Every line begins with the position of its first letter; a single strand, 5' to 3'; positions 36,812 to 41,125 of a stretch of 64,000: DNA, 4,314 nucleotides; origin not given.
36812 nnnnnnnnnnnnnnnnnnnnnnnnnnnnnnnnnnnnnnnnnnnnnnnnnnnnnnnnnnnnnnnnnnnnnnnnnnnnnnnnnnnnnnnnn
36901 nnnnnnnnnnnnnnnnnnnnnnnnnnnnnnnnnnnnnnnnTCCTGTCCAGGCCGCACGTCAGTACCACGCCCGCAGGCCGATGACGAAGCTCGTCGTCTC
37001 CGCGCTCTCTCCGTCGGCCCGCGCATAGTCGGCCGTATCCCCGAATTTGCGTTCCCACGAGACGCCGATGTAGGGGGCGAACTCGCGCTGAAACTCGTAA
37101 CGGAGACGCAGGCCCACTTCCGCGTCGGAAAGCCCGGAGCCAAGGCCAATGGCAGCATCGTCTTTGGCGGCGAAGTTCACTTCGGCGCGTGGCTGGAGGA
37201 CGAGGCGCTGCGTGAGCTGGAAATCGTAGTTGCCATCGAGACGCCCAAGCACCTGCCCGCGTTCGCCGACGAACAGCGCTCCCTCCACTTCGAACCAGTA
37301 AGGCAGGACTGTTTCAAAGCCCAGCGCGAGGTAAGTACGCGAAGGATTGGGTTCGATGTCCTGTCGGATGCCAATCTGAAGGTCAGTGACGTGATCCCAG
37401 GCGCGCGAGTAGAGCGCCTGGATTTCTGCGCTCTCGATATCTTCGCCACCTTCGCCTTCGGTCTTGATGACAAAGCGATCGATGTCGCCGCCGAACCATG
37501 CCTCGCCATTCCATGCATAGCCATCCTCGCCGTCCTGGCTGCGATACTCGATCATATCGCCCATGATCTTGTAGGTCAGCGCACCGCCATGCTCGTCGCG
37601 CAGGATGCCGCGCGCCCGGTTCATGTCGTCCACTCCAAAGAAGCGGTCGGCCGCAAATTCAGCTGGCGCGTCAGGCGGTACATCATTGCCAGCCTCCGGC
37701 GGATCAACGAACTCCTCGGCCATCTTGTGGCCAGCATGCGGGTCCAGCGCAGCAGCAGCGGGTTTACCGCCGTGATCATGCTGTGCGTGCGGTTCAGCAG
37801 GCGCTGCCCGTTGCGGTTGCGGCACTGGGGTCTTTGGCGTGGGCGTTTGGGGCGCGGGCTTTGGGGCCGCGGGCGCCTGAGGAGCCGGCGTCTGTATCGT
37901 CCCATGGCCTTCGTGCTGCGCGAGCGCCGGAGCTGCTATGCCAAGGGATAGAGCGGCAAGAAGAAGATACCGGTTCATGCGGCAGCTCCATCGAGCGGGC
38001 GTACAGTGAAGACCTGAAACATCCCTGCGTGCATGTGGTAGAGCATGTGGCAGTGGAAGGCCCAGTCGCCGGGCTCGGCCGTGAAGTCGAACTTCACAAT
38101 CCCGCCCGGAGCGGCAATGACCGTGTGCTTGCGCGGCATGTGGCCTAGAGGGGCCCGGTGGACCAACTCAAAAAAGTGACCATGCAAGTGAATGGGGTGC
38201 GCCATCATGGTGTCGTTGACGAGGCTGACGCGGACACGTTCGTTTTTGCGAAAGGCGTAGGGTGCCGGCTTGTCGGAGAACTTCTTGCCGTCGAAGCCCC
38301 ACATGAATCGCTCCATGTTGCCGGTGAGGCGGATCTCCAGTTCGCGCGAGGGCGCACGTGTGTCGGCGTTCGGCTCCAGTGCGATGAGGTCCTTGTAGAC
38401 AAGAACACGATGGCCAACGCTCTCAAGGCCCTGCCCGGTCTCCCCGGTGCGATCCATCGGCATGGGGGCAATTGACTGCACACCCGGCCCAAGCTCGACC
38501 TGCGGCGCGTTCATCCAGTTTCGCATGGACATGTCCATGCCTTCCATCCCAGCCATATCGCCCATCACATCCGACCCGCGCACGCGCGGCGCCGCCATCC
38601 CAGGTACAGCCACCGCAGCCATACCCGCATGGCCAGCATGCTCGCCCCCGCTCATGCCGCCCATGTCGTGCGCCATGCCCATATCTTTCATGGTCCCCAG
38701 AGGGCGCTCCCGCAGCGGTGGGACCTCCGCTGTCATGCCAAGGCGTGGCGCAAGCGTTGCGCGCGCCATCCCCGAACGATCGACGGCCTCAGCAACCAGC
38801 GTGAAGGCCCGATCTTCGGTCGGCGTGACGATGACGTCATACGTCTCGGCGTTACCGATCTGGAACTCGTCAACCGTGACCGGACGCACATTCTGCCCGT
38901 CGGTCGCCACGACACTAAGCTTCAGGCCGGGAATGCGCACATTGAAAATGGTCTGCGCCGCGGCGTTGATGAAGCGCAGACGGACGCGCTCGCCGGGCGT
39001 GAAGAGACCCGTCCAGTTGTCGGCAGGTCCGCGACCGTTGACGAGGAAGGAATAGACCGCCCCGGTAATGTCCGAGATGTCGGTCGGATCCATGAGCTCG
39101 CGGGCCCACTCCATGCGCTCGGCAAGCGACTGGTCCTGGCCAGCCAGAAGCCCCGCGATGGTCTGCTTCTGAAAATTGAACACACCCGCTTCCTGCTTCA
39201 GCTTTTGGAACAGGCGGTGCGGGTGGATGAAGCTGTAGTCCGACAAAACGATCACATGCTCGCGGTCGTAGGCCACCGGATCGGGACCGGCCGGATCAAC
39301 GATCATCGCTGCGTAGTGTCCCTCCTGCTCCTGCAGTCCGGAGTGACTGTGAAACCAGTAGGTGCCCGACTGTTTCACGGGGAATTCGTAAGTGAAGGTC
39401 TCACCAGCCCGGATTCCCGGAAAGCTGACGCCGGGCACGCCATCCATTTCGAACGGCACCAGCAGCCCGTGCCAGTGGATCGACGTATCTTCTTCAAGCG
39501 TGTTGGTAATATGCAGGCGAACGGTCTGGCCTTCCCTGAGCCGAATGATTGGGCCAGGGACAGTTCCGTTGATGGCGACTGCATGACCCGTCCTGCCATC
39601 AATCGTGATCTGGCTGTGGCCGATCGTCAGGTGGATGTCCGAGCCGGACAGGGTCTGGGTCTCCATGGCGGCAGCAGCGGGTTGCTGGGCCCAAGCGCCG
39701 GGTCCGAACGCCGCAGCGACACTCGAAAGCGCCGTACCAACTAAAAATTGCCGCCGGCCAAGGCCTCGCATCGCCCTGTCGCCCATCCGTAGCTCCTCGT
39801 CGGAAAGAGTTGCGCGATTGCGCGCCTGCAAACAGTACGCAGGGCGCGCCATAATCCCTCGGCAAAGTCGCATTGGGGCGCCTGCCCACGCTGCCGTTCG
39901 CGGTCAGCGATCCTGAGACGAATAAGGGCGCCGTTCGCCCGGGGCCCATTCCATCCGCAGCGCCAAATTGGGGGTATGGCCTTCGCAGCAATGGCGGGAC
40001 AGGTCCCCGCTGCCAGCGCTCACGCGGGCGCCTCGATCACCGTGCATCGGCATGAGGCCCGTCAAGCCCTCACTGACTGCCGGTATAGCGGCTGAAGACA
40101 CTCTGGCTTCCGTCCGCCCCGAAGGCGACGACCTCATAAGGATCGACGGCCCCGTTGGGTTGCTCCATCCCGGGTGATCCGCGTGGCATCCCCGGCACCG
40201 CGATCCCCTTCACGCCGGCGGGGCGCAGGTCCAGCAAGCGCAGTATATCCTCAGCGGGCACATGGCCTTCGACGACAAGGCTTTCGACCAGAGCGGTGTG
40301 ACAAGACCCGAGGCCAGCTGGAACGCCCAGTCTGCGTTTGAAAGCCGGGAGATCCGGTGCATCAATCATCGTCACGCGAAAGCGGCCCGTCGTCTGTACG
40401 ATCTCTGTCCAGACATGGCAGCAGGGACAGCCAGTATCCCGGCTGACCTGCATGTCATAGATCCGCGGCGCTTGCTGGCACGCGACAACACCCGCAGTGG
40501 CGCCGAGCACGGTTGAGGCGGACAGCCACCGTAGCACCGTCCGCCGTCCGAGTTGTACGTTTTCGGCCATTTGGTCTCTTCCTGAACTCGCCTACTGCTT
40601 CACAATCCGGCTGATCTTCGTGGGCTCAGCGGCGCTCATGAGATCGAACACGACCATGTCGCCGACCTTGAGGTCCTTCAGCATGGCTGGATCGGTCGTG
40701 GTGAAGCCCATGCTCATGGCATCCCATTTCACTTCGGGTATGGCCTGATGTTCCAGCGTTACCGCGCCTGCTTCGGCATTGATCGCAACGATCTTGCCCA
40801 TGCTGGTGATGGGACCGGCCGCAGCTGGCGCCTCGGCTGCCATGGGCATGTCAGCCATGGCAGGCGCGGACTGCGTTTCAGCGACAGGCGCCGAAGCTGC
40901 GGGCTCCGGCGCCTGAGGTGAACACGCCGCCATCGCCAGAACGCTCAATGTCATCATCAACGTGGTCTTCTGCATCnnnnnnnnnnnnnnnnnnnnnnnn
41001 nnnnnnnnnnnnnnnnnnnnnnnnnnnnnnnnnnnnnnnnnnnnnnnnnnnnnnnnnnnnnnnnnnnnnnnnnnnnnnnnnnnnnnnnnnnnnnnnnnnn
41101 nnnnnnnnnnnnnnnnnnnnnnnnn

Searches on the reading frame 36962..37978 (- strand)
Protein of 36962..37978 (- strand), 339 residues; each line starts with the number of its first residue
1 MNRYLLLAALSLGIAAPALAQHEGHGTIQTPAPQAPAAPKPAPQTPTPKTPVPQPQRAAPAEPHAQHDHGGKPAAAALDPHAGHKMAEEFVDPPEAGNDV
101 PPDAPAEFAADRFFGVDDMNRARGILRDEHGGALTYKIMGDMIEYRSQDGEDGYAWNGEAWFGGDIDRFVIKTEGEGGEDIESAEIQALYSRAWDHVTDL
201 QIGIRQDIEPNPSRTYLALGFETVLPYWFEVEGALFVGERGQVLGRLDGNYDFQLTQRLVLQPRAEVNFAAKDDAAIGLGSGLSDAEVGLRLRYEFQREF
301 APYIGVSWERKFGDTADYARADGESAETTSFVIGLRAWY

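Call 12: search_protein_families(library=ncbifam, proteins=[window:36962-37978:-], max_evalue=0.00001)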
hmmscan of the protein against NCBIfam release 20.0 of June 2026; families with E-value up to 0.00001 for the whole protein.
window:36962-37978:- (339 aa): 0 families

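Call 59: search_protein_families(library=pfam, proteins=[window:36962-37978:-], max_evalue=0.001)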
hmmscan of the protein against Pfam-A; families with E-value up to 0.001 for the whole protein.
window:36962-37978:- (339 aa): 2 families
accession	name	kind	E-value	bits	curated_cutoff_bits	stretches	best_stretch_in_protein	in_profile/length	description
PF05275.17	CopB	-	1e-84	283.8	27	1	135-339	2-208/208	Copper resistance protein B precursor (CopB)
PF03797.25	Autotransporter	-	8.5e-06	26.1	26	1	242-329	117-221/255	Autotransporter beta-domain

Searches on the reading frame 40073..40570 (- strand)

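Call 12: search_protein_families(library=ncbifam, proteins=[window:40073-40570:-], max_evalue=0.00001)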
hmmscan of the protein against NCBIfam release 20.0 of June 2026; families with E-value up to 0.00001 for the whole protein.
window:40073-40570:- (166 aa): 0 families

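Call 59: search_protein_families(library=pfam, proteins=[window:40073-40570:-], max_evalue=0.001)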
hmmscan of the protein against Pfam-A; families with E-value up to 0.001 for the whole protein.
window:40073-40570:- (166 aa): 1 family
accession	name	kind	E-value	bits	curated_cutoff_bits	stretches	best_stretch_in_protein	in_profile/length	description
PF04214.18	DUF411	-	2.7e-23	81.9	27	1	87-135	1-48/48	Protein of unknown function, DUF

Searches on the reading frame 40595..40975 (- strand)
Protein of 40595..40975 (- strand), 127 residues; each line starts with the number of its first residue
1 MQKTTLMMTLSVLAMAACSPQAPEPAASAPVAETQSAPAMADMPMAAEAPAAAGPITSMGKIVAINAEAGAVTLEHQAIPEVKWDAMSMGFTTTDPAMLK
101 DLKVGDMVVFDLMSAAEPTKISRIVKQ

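Call 12: search_protein_families(library=ncbifam, proteins=[window:40595-40975:-], max_evalue=0.00001)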
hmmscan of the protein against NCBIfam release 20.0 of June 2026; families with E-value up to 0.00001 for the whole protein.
window:40595-40975:- (127 aa): 1 family
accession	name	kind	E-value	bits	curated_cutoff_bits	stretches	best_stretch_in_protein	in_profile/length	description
NF007348.0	PRK09838.1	subfamily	9.5e-13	48.3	143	1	39-113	25-100/115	cation efflux system protein CusF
